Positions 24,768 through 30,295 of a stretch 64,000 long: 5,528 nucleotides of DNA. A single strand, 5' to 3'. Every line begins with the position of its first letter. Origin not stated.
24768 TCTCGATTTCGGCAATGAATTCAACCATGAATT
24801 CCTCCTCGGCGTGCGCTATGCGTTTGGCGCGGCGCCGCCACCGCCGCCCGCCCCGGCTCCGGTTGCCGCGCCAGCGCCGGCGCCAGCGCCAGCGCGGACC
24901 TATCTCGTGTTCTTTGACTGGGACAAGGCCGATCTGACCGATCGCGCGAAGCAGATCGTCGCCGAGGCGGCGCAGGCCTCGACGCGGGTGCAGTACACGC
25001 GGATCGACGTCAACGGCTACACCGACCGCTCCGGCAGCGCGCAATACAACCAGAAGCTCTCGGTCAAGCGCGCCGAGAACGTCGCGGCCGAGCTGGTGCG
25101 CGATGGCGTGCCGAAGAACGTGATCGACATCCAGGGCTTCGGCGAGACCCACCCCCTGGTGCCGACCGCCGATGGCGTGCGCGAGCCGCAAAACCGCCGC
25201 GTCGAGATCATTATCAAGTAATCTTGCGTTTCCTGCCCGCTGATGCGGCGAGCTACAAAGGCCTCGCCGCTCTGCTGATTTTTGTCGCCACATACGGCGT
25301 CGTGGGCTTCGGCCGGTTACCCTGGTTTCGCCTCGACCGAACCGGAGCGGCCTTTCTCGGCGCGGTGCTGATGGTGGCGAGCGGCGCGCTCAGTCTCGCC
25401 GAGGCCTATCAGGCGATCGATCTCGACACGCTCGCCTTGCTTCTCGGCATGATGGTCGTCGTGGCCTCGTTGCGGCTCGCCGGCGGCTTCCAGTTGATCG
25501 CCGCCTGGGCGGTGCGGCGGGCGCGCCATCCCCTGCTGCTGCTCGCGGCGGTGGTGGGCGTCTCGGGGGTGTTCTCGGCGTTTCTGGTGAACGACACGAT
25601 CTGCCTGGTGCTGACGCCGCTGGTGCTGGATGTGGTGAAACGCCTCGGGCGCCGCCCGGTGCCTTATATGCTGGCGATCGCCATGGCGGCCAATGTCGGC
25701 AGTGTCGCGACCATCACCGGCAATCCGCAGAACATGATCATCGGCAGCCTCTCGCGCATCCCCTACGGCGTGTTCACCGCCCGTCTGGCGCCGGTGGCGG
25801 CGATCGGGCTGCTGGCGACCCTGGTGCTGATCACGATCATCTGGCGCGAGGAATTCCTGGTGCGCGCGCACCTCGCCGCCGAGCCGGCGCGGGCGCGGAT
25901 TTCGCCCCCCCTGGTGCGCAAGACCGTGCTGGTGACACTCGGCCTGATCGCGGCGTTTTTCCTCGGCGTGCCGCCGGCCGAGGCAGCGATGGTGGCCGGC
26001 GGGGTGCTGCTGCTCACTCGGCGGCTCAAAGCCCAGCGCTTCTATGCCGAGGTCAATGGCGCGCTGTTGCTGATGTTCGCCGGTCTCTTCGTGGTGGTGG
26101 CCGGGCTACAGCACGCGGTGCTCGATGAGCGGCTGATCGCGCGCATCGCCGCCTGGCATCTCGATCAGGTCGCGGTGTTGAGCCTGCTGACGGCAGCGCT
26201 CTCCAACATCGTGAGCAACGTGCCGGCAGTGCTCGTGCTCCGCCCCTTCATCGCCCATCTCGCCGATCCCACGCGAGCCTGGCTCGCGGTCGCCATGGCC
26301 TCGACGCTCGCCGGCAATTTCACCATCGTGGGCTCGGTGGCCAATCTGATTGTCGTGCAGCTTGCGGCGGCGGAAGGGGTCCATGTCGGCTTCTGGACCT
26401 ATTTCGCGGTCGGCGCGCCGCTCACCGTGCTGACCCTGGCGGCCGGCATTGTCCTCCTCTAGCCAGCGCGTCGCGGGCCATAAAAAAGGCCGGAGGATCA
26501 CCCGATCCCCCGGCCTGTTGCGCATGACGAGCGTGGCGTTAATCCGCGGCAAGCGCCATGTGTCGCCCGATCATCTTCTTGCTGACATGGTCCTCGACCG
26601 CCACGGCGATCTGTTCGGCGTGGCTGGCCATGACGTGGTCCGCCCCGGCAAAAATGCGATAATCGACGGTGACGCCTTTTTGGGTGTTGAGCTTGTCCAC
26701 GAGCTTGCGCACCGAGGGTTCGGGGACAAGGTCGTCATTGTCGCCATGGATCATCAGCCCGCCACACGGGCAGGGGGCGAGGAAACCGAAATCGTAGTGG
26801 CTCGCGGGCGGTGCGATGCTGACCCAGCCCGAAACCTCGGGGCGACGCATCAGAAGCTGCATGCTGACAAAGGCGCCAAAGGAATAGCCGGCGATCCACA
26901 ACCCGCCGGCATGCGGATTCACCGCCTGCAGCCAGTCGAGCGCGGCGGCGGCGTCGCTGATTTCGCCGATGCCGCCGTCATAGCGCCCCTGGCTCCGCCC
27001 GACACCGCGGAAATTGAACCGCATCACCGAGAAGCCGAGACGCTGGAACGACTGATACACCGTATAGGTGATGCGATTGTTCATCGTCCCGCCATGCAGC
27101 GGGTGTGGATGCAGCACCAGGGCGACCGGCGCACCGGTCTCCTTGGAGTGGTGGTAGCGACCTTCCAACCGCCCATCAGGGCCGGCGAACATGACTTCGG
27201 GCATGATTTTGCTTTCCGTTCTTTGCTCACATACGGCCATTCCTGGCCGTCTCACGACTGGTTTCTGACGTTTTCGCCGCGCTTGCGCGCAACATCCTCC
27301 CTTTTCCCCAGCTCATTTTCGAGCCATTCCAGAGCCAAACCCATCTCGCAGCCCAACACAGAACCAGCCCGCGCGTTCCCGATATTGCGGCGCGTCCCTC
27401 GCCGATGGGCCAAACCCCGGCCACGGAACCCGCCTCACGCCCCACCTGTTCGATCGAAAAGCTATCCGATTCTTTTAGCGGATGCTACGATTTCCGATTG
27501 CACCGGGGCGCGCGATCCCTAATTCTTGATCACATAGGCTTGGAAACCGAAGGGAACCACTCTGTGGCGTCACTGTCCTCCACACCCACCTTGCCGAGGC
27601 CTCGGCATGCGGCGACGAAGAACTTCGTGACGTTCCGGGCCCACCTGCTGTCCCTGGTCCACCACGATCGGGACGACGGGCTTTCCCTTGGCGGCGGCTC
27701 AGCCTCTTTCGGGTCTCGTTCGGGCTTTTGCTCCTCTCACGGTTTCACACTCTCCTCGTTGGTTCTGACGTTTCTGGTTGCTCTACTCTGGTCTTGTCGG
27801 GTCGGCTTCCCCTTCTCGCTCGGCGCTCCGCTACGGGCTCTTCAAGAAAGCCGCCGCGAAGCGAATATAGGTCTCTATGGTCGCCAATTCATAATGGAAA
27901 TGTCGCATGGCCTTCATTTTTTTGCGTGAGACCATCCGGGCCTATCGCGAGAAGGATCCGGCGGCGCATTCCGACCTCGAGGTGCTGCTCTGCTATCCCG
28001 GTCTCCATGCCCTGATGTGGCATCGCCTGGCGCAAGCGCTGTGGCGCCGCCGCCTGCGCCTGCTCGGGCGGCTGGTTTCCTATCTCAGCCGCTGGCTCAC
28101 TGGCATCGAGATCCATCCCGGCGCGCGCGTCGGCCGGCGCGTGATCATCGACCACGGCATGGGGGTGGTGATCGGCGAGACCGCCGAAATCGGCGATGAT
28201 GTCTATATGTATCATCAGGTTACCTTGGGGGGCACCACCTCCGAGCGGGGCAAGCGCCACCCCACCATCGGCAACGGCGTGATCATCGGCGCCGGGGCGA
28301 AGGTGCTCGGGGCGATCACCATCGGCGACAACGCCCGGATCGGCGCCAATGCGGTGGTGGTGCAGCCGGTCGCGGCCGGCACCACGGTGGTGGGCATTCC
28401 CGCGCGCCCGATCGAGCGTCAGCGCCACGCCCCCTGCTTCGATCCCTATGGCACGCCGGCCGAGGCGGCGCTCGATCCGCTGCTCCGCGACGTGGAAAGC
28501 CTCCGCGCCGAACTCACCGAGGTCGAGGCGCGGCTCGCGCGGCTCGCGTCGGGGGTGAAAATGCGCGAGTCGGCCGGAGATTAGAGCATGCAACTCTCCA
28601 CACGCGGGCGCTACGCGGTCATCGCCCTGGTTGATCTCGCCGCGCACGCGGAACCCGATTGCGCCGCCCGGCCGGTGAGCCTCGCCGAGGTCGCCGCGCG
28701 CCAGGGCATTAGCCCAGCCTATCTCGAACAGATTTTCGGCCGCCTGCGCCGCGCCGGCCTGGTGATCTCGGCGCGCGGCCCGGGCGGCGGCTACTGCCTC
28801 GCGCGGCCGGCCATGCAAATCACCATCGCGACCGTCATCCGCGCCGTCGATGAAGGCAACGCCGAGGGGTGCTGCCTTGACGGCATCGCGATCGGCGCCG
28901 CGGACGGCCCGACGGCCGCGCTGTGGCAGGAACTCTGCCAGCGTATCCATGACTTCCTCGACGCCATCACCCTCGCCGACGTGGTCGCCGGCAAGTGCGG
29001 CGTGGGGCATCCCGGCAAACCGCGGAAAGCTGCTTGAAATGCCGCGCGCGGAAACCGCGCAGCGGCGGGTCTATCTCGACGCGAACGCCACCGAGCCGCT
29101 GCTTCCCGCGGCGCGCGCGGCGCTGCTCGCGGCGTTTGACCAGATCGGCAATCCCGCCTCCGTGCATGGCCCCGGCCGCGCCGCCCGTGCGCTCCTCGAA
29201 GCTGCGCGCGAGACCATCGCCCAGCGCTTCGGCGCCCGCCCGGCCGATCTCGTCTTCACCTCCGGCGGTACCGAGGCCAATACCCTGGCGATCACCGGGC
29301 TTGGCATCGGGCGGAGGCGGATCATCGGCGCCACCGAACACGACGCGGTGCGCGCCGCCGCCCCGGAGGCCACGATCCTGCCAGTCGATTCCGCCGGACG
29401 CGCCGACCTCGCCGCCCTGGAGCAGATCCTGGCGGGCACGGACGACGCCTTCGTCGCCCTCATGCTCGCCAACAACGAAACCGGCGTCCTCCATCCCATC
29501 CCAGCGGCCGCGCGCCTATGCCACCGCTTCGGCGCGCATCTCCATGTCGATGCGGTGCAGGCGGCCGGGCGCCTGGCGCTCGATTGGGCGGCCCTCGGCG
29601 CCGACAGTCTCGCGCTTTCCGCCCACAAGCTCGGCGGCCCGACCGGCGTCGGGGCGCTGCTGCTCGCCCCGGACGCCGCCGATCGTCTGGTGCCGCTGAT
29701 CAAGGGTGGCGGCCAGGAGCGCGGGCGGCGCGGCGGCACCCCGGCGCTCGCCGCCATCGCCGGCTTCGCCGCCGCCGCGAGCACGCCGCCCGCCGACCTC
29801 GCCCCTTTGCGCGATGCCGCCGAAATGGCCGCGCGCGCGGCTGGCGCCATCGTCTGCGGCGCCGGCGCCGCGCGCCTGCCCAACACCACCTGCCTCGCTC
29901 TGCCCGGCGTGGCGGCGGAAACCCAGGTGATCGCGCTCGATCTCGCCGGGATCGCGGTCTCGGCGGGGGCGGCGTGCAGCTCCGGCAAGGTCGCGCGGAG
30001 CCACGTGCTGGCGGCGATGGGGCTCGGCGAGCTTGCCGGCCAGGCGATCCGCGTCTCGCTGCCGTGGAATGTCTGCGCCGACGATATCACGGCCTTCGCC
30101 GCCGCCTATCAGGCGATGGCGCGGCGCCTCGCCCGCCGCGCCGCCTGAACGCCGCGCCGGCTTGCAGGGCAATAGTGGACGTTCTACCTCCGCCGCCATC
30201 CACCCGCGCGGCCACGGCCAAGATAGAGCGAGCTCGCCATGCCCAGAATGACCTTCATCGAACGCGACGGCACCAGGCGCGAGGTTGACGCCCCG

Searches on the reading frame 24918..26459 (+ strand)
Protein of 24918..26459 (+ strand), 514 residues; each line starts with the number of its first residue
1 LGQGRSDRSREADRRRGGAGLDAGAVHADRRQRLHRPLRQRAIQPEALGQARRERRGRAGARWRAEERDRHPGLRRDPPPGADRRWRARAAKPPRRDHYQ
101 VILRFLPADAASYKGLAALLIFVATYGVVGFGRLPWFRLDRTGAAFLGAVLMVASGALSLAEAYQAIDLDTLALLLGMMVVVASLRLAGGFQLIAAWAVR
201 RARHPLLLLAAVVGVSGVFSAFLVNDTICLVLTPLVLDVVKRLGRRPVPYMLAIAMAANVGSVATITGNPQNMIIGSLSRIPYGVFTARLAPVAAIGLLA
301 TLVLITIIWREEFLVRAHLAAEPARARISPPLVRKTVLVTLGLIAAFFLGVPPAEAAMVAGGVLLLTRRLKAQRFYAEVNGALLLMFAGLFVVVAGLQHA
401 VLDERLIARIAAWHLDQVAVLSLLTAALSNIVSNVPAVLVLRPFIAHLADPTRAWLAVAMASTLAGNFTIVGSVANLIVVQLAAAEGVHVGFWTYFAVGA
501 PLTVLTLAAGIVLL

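Call 68: search_protein_families(library=pfam, proteins=[window:24918-26459:+], max_evalue=0.00001)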
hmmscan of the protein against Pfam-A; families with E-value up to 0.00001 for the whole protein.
window:24918-26459:+ (514 aa): 2 families
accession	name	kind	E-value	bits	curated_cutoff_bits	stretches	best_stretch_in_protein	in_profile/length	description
PF03600.22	CitMHS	-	1.5e-62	212.1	31.9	1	137-465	7-336/336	Citrate transporter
PF02040.21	ArsB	-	4.7e-09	36.5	22.2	1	144-512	25-417/423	Arsenical pump membrane protein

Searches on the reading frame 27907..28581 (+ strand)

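Call 10: search_protein_families(library=pfam, proteins=[window:27907-28581:+], max_evalue=0.01)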
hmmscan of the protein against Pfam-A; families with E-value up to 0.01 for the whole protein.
window:27907-28581:+ (225 aa): 3 families
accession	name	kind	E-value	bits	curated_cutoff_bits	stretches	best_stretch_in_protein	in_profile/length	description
PF00132.30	Hexapep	-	3.1e-14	52.4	27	1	118-151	1-34/36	Bacterial transferase hexapeptide (six repeats)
PF14602.12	Hexapep_2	-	5.5e-05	23.2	27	2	120-151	3-32/34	Hexapeptide repeat of succinyl-transferase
PF25084.1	LbH_EIF2B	-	0.0042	17.5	54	0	88-150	40-104/105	EIF2B subunit epsilon LbH domain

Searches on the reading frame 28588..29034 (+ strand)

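Call 10: search_protein_families(library=pfam, proteins=[window:28588-29034:+], max_evalue=0.01)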
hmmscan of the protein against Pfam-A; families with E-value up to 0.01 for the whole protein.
window:28588-29034:+ (149 aa): 3 families
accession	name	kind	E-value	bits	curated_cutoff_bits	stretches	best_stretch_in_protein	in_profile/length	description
PF02082.26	Rrf2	-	4.3e-32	111.5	30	1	3-134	1-131/132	Iron-dependent Transcriptional regulator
PF03444.21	HrcA_DNA-bdg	-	0.0013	18.8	21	1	12-72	11-66/79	Winged helix-turn-helix transcription repressor, HrcA DNA-binding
PF13545.12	HTH_Crp_2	-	0.0072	16.7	27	0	14-63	7-55/70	Crp-like helix-turn-helix domain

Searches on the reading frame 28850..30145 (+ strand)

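Call 10: search_protein_families(library=pfam, proteins=[window:28850-30145:+], max_evalue=0.01)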
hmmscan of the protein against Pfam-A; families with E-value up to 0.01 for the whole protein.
window:28850-30145:+ (432 aa): 1 family
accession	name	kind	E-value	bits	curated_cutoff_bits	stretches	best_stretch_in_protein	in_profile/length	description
PF00266.25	Aminotran_5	-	2.9e-49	168.5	21.5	1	74-416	1-371/371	Aminotransferase class-V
